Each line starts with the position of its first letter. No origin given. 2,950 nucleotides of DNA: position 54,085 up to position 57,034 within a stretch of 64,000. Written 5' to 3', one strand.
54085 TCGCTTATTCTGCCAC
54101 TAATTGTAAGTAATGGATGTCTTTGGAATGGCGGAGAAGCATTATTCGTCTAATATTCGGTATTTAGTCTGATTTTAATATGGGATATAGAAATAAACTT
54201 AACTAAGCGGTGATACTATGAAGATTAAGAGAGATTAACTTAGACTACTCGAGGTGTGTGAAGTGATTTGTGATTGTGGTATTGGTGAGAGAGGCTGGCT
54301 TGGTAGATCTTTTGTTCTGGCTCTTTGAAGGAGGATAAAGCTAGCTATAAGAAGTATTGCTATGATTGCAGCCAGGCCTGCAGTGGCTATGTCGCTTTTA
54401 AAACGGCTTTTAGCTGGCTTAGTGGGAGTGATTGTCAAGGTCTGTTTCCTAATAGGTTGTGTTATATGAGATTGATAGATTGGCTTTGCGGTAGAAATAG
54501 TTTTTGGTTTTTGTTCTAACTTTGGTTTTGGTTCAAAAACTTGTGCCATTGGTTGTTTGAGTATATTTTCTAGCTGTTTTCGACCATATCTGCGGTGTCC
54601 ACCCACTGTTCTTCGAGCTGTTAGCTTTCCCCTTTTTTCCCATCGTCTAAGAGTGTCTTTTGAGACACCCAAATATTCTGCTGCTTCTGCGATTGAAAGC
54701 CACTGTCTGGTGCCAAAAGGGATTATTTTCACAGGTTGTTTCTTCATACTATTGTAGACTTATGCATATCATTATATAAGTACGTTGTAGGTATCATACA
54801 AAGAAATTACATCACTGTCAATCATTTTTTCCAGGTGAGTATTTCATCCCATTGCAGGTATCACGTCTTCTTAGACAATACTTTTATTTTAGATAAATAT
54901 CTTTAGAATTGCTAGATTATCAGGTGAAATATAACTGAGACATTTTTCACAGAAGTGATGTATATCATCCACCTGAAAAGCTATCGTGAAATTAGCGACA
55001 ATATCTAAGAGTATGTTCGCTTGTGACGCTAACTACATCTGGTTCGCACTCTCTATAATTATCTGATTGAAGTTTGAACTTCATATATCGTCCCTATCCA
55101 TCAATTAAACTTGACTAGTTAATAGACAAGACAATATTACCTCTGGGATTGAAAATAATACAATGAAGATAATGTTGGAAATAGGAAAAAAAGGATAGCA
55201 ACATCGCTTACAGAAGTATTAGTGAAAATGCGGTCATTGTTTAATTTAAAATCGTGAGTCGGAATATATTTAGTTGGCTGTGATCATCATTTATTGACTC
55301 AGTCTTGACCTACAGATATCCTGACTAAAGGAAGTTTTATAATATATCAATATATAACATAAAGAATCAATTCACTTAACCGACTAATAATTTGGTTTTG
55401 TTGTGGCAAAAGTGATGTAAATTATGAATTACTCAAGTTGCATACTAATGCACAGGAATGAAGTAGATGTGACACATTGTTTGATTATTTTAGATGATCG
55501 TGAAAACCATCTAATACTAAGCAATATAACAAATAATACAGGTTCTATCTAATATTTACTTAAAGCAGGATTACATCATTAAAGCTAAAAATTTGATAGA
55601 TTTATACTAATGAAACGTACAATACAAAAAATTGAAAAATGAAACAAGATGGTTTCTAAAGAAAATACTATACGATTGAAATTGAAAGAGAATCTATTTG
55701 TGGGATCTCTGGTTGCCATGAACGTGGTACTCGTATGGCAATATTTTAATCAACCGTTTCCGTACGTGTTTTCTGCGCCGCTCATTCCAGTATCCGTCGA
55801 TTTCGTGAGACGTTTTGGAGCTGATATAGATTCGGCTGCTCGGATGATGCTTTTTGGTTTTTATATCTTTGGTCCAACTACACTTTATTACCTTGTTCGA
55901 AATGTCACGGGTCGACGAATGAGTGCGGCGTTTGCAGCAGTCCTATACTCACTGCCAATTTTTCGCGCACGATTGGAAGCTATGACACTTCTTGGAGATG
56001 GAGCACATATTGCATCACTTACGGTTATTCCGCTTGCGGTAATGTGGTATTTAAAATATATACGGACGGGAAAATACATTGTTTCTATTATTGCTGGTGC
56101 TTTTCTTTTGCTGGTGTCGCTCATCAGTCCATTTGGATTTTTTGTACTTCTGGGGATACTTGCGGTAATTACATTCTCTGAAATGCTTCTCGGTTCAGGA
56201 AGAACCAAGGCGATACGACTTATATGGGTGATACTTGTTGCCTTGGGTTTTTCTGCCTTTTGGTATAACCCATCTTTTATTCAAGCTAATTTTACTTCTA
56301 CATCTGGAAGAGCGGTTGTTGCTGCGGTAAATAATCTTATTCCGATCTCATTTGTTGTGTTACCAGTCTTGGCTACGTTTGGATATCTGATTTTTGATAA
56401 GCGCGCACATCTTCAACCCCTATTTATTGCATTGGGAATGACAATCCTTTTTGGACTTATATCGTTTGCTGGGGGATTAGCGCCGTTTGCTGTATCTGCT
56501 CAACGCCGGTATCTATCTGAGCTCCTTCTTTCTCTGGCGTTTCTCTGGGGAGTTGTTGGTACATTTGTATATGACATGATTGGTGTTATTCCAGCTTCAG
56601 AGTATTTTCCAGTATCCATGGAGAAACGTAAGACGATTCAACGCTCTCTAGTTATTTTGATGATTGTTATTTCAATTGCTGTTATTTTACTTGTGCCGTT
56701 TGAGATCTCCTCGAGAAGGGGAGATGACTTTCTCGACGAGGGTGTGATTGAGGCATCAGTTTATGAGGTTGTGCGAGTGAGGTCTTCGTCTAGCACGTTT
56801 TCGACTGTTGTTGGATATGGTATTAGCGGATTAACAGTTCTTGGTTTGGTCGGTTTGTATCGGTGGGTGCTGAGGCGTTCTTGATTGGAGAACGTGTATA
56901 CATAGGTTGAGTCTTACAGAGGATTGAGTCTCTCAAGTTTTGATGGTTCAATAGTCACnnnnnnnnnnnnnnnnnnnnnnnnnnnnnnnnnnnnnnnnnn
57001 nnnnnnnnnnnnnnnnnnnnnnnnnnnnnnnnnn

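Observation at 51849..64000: Surface-glycan cluster with three paralogous GT-C-like membrane proteins next to the fibre and sorting genes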

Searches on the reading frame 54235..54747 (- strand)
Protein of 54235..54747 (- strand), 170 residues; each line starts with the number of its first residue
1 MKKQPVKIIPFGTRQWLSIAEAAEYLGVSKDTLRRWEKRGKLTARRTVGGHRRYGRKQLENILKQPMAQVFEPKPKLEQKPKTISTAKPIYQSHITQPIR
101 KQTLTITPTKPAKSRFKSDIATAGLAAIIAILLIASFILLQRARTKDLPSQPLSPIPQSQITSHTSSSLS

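Call 4: search_protein_families(library=pfam, proteins=[window:54235-54747:-], max_evalue=0.1)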
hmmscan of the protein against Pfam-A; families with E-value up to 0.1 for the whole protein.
window:54235-54747:- (170 aa): 20 families
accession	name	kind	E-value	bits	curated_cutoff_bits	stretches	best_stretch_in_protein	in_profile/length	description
PF00376.29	MerR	-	5.4e-14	52.2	28.2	1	18-54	1-38/38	MerR family regulatory protein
PF12728.13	HTH_17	-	7.2e-13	49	27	1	16-64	1-48/51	Helix-turn-helix domain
PF13411.12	MerR_1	-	1e-11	45.2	21.6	1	18-62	2-46/69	MerR HTH family regulatory protein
PF13384.12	HTH_23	-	0.00041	20.5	24.6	1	17-39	18-40/50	Homeodomain-like domain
PF01381.28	HTH_3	-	0.0013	19.2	23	1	17-38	10-31/55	Helix-turn-helix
PF13518.12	HTH_28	-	0.002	18.6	25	1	15-39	12-35/52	Helix-turn-helix domain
PF09035.16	Tn916-Xis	-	0.0025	18.4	22.9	1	7-64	6-64/69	Excisionase from transposon Tn916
PF08220.18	HTH_DeoR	-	0.0049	17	21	1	15-35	13-33/57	DeoR-like helix-turn-helix domain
PF13551.12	HTH_29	-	0.0066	16.9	28.1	1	17-39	13-35/64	Winged helix-turn helix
PF13542.12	HTH_Tnp_ISL3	-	0.0087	15.9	27.4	1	18-39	28-49/51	Helix-turn-helix domain of transposase family ISL3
PF07453.19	NUMOD1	-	0.017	15.8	22.8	1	18-34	18-34/37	NUMOD1 domain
PF01527.26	HTH_Tnp_1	-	0.017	15.7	24.1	1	18-39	25-46/75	Transposase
PF20432.4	Xre-like-HTH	-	0.024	15.3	25.8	1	17-42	24-50/63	Antitoxin Xre-like helix-turn-helix domain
PF08281.18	Sigma70_r4_2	-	0.029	14.5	25.7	1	17-41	27-51/54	Sigma-70, region 4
PF13338.12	AbiEi_4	-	0.034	14.7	25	1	16-42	13-38/49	Transcriptional regulator, AbiEi antitoxin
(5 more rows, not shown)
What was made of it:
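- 54235..54747 (-): Interposed excisionase/MerR-type HTH protein with one TM helix, inside a 1.7-kb AT-rich gap. It may be a local regulator. Whether it belongs to the cluster is uncertain. Pfam MerR 5e-14 and HTH_17 7e-13 (call 4).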

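Call 61: search_protein_families(library=ncbifam, proteins=[window:54235-54747:-], max_evalue=0.001)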
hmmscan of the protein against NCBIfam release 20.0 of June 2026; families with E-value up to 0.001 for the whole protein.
window:54235-54747:- (170 aa): 8 families
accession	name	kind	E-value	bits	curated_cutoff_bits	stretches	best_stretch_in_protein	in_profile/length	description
TIGR01764.1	excise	domain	2.8e-12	46.8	28.8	1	16-64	1-48/49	excisionase family DNA-binding protein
NF033787.1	HTH_BldC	subfamily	1.6e-11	43.8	77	1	16-62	2-48/49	BldC family transcriptional regulator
NF033518.0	transpos_IS607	equivalog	4.4e-07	29.6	110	1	21-65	2-46/187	IS607 family transposase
NF047375.1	HeatShock_HspR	equivalog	1e-06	28.6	105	1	17-62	4-49/92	heat shock protein transcriptional repressor HspR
NF052513.1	TransRegCarH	equivalog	6.6e-06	25.6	400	1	18-62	8-53/274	HTH-type transcriptional repressor CarH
NF047737.1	antiphage_MADS1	equivalog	0.00024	21.3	80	1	15-59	2-45/49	methylation-associated defense system helix-turn-helix domain-containing protein MAD1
TIGR01950.1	SoxR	equivalog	0.00041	20.1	116.9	1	17-69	2-54/142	redox-sensitive transcriptional activator SoxR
TIGR02051.1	MerR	equivalog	0.00075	19.8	150.85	0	19-62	2-46/124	mercury resistance transcriptional regulator MerR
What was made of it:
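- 54235..54747 (-): TIGR01764 excisionase-family domain 2.8e-12 (call 61).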

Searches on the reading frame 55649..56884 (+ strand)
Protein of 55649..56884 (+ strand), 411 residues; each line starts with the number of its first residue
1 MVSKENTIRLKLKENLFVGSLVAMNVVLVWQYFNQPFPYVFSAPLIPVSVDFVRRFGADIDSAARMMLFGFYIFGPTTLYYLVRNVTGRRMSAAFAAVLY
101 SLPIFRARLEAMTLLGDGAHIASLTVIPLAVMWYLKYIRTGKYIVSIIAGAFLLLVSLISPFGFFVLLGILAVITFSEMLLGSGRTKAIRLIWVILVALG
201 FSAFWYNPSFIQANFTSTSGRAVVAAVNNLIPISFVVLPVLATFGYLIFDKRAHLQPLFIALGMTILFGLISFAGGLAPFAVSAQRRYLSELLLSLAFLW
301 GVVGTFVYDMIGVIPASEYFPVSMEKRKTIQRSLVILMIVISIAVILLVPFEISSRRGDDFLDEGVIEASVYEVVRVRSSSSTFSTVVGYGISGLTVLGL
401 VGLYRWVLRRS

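Call 4: search_protein_families(library=pfam, proteins=[window:55649-56884:+], max_evalue=0.1)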
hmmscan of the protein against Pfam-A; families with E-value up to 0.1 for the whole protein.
window:55649-56884:+ (411 aa): 0 families

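Call 9: search_protein_families(library=ncbifam, proteins=[window:55649-56884:+], max_evalue=1)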
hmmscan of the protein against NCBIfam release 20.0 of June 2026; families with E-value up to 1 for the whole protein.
window:55649-56884:+ (411 aa): 0 families

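Call 31: find_homologous_proteins(query=window:55649-56884:+)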
Query window:55649-56884:+ (411 aa): 59 proteins with E <= 0.001 among 8000 candidates.
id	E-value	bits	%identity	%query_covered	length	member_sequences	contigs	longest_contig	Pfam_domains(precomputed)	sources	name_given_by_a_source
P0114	3.2e-254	861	100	100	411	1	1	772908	-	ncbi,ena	-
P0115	5.5e-156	538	63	97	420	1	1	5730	-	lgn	-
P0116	1.5e-149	517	63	97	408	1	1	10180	-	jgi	jgi:hypothetical protein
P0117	2.0e-124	434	51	99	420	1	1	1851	-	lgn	-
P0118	6.6e-124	432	52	97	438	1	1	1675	-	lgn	-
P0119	1.2e-123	431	51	99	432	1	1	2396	-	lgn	-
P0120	1.2e-119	418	51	99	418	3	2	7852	-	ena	-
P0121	1.5e-119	418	51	93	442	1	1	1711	-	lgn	-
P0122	1.4e-117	411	52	98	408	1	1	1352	-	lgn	-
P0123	3.8e-116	407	49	96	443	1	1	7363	-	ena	-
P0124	5.2e-116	406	48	96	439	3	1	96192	-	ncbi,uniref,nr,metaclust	ncbi:MAG: hypothetical protein A3A65_05700 [Candidatus Chisholmbacteria bacterium RIFCSPLOWO2_01_FUL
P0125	5.9e-115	403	51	97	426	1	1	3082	-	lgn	-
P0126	1.8e-114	401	49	100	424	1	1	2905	-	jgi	jgi:hypothetical protein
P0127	7.3e-114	399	50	96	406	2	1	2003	-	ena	-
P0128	2.2e-112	394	48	98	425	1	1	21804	-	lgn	-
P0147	2.1e-51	193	44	66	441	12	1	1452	PF10131.16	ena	-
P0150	3.2e-50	190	34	95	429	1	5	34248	PF10131.16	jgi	jgi:hypothetical protein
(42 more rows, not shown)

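Call 33: search_protein_families(library=pfam, alignment_id=A2, max_evalue=1)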
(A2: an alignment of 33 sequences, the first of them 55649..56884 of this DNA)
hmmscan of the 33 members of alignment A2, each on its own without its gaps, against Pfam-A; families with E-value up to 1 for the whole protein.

A. member 1, window:55649-56884:+ (411 aa): 1 family
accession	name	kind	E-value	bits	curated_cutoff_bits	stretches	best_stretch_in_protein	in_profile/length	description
PF20635.2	SMN_YG-box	-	0.23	11.7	21.3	0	36-95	8-64/71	Survival Motor Neuron, YG-box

B. families by the number of members that match (of 33 scanned): 11 families
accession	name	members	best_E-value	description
PF10131.15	PTPS_related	19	8.8e-08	6-pyruvoyl-tetrahydropterin synthase related domain; membrane protein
PF20176.3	DUF6541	1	0.0016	Family of unknown function (DUF6541)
PF14012.11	DUF4229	1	0.018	Protein of unknown function (DUF4229)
PF16931.10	Phage_holin_8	1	0.031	Putative phage holin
PF23349.2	BBS7_hp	1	0.14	BBS7 hairpin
PF18179.6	SUa-2TM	1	0.15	SMODS- and Ubiquitin system-associated 2TM effector domain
PF20635.2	SMN_YG-box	1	0.23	Survival Motor Neuron, YG-box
PF01001.24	HCV_NS4b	1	0.25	Hepatitis C virus non-structural protein NS4b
PF11387.14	DUF2795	1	0.27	Protein of unknown function (DUF2795)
PF16954.10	HRG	1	0.29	Haem-transporter, endosomal/lysosomal, haem-responsive gene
PF10338.15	YBL028C_N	1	0.44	YBL028C ribosome biogenesis factor, N-terminal domain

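Call 54: predict_structure(alignment_id=A2)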
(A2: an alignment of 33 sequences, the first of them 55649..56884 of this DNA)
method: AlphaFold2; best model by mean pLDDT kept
length: 411 residues; sequences in the alignment: 33
mean_pLDDT: 87.2   pTM: 0.88
mean pLDDT of the five models: 87.2, 86.4, 86.1, 84.8, 84.2
residues with pLDDT >= 90: 244; 70-90: 125; 50-70: 30; < 50: 12
segments of 3 or more residues with pLDDT < 50: 354-361
pLDDT, mean of each block of 10 residues (from residue 1): 82 96 93 85 90 94 94 97 97 95 77 88 97 98 97 96 93 95 94 97 87 79 80 84 82 91 93 70 68 94 94 90 92 90 75 49 53 73 90 96 94 80
secondary structure, 60 per line:
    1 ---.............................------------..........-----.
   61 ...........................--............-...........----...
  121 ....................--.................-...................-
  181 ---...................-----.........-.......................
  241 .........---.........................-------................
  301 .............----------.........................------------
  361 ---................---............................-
elements in order: H4-32 H45-54 H60-87 H90-101 H103-113 H118-140 H143-159 H161-179 H184-202 H208-216 H218-249 H253-277 H285-313 H324-348 H364-379 H383-410
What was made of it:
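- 55649..56884 (+): M2: truncated GT-C-fold paralogue (411 aa) made of the membrane domain only. It lacks the acid-bearing part of loop 1 and the outside domain, and is probably a non-catalytic partner of M3. AlphaFold2 pLDDT 87.2 (call 54).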

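Call 56: fold_search(model_id=the predicted structure, library=pdb)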
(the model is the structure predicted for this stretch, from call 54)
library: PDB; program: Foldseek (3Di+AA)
matches with E <= 10: 621; with E <= 0.001: 1
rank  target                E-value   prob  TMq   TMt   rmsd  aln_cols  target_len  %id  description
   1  6c26_A                3.4e-04  1.00  0.53  0.36   7.6       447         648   11  The Cryo-EM structure of a eukaryotic oligosaccharyl transferase complex (released 2018-01-31)
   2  8b6l_I                1.1e-03  1.00  0.47  0.30  19.1       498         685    9  Subtomogram average of the human Sec61-TRAP-OSTA-translocon (released 2022-12-07)
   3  5f15                  1.2e-03  1.00  0.38  0.31  20.2       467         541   12  Crystal Structure of ArnT from Cupriavidus metallidurans bound to Undecaprenyl phosphate (released 2016-02-17)
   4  8age_A                1.3e-03  1.00  0.52  0.35  10.5       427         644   12  Structure of yeast oligosaccharylransferase complex with acceptor peptide bound (released 2022-12-07)
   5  6ezn_F                1.3e-03  1.00  0.50  0.34   9.0       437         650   12  Cryo-EM structure of the yeast oligosaccharyltransferase (OST) complex (released 2018-01-17)
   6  8agb_A                1.8e-03  1.00  0.51  0.35   8.0       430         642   11  Structure of yeast oligosaccharylransferase complex with lipid-linked oligosaccharide bound (released 2022-12-07)
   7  6ftg_5                2.1e-03  1.00  0.47  0.32  12.4       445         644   12  Subtomogram average of OST-containing ribosome-translocon complexes from canine rough microsomal membranes (released 2018-03-21)
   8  8agc_A                2.3e-03  1.00  0.46  0.29  15.5       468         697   12  Structure of yeast oligosaccharylransferase complex with lipid-linked oligosaccharide and non-acceptor peptide bound (released 2022-12-07)
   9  6s7o_A                3.6e-03  1.00  0.53  0.35  11.3       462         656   11  Cryo-EM structure of human oligosaccharyltransferase complex OST-A (released 2019-12-18)
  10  9n9j_I                3.8e-03  1.00  0.50  0.31  14.2       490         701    8  Structure of a GRP94 folding intermediate engaged with a CCDC134- and FKBP11-bound secretory translocon (released 2025-11-19)
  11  3waj                  4.5e-03  1.00  0.44  0.25  14.0       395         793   15  Crystal structure of the Archaeoglobus fulgidus oligosaccharyltransferase (O29867_ARCFU) complex with Zn and sulfate (released 2013-10-30)
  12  7oci_F                4.7e-03  1.00  0.51  0.35  10.1       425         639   12  Cryo-EM structure of yeast Ost6p containing oligosaccharyltransferase complex (released 2022-02-16)
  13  8pn9_A                7.5e-03  1.00  0.46  0.31  13.4       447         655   12  Structure of human oligosaccharyltransferase OST-A complex bound to NGI-1 (released 2024-05-08)
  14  8if8_C                1.1e-02  0.95  0.26  0.20  18.4       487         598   13  Arabinosyltransferase AftA (released 2023-05-31)
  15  7bvc_A                1.6e-02  0.98  0.34  0.15  21.5       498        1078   14  Cryo-EM structure of Mycobacterium smegmatis arabinosyltransferase EmbA-EmbB-AcpM2 in complex with ethambutol (released 2020-04-29)
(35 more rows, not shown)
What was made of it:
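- Its hits are led by STT3, ArnT, AglB, AftA, Emb, PglB and DPY19 (calls 54, 56).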

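Call 57: search_protein_families(library=pfam, proteins=[P0147, P0150], max_evalue=0.1)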
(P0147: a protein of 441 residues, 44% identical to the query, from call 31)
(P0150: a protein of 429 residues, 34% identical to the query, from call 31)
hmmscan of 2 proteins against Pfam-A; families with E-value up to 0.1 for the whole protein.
P0147 (441 aa): 1 family
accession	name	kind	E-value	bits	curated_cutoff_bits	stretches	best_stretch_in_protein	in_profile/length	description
PF10131.15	PTPS_related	-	8.8e-08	31.5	26.4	1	88-240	21-167/621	6-pyruvoyl-tetrahydropterin synthase related domain; membrane protein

P0150 (429 aa): 1 family
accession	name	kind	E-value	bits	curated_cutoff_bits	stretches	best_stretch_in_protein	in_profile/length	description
PF10131.15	PTPS_related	-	1.8e-07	30.5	26.4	1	77-286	33-247/621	6-pyruvoyl-tetrahydropterin synthase related domain; membrane protein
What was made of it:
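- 55649..56884 (+): Nineteen of 33 relatives hit PF10131 (calls 33, 57).
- Closest known: Pfam PF10131 'PTPS_related'. Same: Distant M3-family members match weakly (calls 33, 57).
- Relatives match PF10131 of the GT-C clan (calls 33, 57).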
